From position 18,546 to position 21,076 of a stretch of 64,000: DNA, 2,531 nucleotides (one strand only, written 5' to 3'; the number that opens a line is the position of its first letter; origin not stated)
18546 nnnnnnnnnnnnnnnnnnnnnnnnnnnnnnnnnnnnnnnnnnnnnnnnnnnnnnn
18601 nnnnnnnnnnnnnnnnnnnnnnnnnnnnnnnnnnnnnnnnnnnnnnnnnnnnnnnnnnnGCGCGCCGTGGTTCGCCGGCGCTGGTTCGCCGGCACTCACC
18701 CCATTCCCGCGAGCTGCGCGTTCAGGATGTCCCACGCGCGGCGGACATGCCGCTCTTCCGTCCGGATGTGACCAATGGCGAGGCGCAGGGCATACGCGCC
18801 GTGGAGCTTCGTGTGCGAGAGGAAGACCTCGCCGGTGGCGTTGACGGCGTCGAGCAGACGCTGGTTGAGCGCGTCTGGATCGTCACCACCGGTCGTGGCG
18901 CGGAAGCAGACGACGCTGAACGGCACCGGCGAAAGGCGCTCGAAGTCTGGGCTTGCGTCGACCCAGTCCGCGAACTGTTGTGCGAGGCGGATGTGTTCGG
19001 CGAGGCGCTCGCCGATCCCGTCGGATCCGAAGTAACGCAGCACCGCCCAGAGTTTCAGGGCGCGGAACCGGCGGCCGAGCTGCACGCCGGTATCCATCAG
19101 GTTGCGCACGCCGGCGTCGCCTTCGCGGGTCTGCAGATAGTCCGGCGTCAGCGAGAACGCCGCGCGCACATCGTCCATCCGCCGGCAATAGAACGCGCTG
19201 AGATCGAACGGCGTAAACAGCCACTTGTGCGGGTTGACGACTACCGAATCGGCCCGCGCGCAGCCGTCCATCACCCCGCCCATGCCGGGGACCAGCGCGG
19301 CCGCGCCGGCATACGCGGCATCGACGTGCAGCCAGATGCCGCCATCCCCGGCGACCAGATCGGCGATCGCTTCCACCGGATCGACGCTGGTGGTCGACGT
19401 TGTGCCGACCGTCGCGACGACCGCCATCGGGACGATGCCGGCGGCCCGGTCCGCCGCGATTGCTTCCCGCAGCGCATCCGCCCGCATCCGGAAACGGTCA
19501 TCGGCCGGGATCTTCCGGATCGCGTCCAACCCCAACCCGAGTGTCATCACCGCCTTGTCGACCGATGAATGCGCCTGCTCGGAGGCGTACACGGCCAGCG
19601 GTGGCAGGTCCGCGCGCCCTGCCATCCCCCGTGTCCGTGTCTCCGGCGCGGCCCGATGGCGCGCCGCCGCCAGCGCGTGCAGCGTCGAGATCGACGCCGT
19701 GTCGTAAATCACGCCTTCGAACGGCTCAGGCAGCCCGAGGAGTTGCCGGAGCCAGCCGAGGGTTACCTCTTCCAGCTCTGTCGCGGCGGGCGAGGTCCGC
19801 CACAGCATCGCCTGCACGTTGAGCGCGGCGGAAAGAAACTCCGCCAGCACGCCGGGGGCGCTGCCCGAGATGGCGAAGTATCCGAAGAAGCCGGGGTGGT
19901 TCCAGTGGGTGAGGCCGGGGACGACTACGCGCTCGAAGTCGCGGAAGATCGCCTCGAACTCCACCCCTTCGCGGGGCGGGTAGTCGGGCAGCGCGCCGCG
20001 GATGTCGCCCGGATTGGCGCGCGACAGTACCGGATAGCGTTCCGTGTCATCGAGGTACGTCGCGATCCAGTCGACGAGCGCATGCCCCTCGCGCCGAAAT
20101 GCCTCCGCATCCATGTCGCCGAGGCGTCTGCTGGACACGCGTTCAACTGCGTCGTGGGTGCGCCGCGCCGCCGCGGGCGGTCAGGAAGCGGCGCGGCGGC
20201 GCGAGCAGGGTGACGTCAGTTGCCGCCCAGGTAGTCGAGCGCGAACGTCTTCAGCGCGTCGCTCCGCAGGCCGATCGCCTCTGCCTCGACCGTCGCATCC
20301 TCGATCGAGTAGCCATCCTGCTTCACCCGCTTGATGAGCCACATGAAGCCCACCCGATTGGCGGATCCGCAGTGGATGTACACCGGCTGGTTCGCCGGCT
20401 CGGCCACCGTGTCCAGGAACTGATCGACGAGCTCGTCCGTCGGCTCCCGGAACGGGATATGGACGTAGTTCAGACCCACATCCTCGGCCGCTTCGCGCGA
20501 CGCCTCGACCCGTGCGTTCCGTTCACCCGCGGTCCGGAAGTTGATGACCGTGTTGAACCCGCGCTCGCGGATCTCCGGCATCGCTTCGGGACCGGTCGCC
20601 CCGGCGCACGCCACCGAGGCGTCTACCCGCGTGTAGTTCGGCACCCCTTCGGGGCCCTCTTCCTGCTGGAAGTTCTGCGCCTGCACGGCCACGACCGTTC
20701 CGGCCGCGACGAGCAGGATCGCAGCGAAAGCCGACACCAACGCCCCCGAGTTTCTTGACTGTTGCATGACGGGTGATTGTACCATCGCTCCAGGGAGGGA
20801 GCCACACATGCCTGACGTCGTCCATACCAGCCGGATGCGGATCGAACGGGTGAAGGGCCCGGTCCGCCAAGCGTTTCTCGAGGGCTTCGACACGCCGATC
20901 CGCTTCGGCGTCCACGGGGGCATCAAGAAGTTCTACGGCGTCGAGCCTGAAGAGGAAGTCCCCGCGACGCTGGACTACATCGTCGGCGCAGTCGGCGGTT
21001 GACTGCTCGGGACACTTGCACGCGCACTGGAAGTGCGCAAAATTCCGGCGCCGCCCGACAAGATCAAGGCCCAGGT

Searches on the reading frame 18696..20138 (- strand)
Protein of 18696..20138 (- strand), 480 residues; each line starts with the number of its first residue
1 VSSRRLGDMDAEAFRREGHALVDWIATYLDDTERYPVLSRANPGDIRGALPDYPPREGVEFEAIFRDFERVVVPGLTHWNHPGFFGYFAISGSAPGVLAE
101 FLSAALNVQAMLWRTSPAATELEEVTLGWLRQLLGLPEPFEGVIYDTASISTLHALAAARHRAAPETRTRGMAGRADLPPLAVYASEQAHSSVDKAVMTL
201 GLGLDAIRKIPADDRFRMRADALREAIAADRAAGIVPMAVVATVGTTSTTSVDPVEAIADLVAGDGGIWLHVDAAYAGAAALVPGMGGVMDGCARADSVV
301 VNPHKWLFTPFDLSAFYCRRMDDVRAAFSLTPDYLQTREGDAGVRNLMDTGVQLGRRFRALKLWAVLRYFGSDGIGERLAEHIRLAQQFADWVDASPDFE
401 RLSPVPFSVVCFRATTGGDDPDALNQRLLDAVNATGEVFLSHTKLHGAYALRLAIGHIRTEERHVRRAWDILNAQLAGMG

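Call 44: search_protein_families(library=pfam, proteins=[window:18696-20138:-], max_evalue=0.001)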
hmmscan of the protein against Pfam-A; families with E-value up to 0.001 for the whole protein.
window:18696-20138:- (480 aa): 1 family
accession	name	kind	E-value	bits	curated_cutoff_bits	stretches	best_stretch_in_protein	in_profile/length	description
PF00282.25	Pyridoxal_deC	-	1.9e-91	307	27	1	43-414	1-374/375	Pyridoxal-dependent decarboxylase conserved domain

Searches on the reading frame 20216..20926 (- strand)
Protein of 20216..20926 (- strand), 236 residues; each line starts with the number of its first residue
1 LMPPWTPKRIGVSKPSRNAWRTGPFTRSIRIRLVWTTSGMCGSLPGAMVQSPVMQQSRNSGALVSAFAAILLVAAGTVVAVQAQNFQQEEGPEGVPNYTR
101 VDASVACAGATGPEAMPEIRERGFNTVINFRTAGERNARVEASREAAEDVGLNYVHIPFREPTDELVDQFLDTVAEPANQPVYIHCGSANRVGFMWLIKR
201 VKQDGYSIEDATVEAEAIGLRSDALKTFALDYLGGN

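Call 44: search_protein_families(library=pfam, proteins=[window:20216-20926:-], max_evalue=0.001)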
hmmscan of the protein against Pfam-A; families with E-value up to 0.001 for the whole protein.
window:20216-20926:- (236 aa): 3 families
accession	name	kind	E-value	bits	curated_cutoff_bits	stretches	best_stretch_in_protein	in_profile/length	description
PF04273.18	BLH_phosphatase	-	2e-12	47.8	26.1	1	102-199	6-106/110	Beta-lactamase hydrolase-like protein, phosphatase-like domain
PF22741.1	PTP-NADK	-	1.1e-11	44.9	27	1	114-188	39-116/163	DSP-PTPase phosphatase fused to NAD+ Kinase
PF22785.1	Tc-R-P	-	0.00018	22.4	27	1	116-188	16-88/106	Polymorphic toxin system, DSP-PTPase phosphatase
